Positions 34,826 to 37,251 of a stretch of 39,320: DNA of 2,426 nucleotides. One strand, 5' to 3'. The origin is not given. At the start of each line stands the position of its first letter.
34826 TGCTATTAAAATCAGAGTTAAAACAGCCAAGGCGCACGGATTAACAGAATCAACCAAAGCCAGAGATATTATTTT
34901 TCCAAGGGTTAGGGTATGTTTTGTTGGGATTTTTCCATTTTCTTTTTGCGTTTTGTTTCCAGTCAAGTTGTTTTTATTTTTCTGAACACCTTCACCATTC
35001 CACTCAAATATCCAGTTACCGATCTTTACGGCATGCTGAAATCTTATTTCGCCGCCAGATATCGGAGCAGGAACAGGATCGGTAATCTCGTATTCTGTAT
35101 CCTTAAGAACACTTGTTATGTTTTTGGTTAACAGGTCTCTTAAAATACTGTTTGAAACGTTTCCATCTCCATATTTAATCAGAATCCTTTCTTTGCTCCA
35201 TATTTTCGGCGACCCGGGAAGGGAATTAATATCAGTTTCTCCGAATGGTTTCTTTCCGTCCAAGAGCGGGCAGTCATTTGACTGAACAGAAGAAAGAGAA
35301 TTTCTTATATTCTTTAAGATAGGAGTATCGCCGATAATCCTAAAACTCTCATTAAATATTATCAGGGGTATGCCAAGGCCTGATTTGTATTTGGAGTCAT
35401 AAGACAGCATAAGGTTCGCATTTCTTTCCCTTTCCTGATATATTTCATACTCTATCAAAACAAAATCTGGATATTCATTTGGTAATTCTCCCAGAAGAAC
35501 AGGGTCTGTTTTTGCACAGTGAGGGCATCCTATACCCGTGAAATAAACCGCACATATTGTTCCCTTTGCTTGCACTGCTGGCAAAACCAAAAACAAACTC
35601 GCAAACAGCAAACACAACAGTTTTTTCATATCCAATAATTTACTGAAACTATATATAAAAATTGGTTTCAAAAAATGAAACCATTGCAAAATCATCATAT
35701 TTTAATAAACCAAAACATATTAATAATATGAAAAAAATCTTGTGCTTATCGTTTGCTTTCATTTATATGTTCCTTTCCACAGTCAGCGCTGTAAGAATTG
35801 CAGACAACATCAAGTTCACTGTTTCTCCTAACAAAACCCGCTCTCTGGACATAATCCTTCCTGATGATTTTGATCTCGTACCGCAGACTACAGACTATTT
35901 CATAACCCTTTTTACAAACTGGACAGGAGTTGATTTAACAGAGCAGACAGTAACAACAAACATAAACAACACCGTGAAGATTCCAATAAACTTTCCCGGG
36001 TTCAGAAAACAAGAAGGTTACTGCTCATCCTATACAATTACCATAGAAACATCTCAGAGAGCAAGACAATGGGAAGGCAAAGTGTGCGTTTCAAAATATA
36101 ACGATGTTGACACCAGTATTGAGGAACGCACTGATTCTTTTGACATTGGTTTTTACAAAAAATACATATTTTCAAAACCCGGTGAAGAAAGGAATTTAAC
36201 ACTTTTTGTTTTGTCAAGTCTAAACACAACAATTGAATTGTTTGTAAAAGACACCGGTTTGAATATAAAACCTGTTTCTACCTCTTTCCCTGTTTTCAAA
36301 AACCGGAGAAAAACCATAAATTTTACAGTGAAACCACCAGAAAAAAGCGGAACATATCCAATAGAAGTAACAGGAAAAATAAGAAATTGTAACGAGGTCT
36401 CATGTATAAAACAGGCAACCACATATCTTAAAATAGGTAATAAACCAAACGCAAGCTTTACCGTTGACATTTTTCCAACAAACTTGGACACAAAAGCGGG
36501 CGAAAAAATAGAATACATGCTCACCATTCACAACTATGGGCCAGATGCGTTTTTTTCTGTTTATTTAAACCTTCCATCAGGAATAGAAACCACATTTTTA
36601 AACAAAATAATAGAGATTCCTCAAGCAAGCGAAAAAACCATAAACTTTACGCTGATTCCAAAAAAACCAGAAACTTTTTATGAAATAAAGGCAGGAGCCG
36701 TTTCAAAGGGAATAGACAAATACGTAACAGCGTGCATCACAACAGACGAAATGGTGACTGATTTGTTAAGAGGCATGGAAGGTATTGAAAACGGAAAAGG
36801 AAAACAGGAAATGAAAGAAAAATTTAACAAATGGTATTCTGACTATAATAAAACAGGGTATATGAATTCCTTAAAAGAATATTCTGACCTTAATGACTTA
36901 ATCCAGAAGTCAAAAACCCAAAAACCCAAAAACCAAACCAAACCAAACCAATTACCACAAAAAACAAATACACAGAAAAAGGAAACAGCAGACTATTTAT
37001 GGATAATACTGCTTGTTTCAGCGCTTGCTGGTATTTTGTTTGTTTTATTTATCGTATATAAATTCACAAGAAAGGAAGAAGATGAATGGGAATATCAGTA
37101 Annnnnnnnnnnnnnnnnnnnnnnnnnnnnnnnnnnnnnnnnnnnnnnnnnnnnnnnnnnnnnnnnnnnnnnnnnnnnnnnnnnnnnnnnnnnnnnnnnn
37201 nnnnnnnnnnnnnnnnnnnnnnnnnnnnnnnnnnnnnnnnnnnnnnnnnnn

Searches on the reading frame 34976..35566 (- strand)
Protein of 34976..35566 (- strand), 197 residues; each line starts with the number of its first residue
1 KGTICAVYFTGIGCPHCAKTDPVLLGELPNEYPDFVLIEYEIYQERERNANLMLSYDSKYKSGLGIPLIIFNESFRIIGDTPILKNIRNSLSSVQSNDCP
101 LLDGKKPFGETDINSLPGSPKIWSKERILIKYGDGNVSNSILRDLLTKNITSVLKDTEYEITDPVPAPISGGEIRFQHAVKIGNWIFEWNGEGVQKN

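Call 36: search_solved_structures(query=window:34976-35566:-, max_evalue=10, show_alignments=2)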
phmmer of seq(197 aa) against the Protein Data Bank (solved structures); distinct sequences matched with E-value up to 10: 14.
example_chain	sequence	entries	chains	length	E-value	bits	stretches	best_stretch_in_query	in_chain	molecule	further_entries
1fo5_A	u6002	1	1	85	0.015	18.4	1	8-79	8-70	THIOREDOXIN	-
6nen_A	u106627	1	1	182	0.027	17.6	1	5-48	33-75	Copper resistance protein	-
6mhh_A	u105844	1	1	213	0.033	17.3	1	5-47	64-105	Metal resistance protein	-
4xvw_A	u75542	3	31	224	0.038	17.1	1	5-47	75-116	DsbA-like protein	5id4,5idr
6g62_A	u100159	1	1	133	0.15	15.1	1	6-44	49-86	Thioredoxin O2, mitochondrial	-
4gxz_A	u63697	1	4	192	0.17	14.9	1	5-38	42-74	Suppression of copper sensitivity protein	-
1gh2_A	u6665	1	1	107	0.22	14.6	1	4-47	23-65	THIOREDOXIN-LIKE PROTEIN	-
3hz8_A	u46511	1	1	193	0.36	13.9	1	4-45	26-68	Thiol:disulfide interchange protein DsbA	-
3dvw_A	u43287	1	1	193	0.46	13.5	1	4-45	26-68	Thiol:disulfide interchange protein DsbA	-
3a3t_A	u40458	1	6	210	0.55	13.3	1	4-45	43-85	Thiol:disulfide interchange protein DsbA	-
7zcu_S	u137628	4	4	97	0.61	13.1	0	32-70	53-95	PucA-LH2-gamma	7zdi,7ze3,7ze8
7ooc_I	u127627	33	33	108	0.72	12.9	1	139-174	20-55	30S ribosomal protein S10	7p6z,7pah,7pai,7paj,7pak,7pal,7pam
12bm_g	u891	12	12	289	1.1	12.4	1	4-46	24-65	Thioredoxin-like protein 1 | TXNL1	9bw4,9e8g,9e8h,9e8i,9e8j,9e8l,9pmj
9e8o_u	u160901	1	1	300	1.1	12.3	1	4-46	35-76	Thioredoxin-like protein 1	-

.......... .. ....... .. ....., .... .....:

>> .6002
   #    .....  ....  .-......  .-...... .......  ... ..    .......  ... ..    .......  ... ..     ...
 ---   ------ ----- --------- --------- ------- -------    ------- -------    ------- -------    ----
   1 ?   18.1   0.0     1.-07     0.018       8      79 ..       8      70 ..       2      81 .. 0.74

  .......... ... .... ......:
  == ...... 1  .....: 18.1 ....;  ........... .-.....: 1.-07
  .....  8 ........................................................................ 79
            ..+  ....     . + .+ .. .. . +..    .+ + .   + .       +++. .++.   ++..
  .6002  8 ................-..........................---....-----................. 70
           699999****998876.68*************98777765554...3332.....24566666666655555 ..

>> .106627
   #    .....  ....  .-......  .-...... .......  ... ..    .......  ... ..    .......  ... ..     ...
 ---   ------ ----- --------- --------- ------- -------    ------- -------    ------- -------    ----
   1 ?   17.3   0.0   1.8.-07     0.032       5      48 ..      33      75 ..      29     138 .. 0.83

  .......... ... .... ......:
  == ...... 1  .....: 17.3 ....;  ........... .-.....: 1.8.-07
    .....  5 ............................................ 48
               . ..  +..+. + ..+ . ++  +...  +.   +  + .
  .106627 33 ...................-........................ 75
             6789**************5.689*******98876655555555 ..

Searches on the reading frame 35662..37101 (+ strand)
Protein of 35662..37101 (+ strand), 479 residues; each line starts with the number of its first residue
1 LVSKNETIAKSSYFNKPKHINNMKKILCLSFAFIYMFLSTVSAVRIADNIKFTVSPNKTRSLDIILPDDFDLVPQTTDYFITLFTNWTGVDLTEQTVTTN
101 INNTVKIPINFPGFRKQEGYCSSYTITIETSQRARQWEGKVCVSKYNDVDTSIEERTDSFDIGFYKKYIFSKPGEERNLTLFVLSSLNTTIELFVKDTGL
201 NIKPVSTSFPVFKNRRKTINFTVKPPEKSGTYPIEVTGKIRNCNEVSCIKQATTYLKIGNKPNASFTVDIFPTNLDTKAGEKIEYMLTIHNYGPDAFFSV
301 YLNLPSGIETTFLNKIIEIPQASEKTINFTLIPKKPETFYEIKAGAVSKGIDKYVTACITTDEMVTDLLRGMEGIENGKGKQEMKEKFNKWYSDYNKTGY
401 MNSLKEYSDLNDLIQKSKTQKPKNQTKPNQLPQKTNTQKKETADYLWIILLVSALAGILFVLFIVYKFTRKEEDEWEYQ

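Call 3: search_protein_families(library=pfam, proteins=[window:35662-37101:+], max_evalue=0.01)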
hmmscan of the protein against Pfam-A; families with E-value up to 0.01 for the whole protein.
window:35662-37101:+ (479 aa): 0 families

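Call 4: search_protein_families(library=ncbifam, proteins=[window:35662-37101:+], max_evalue=0.01)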
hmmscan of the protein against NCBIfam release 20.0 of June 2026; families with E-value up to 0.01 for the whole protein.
window:35662-37101:+ (479 aa): 1 family
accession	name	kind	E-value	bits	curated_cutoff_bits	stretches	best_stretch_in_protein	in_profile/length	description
NF009951.1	PRK13415.1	equivalog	0.0018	18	242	1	408-469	30-90/219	flagella biosynthesis regulatory protein FliZ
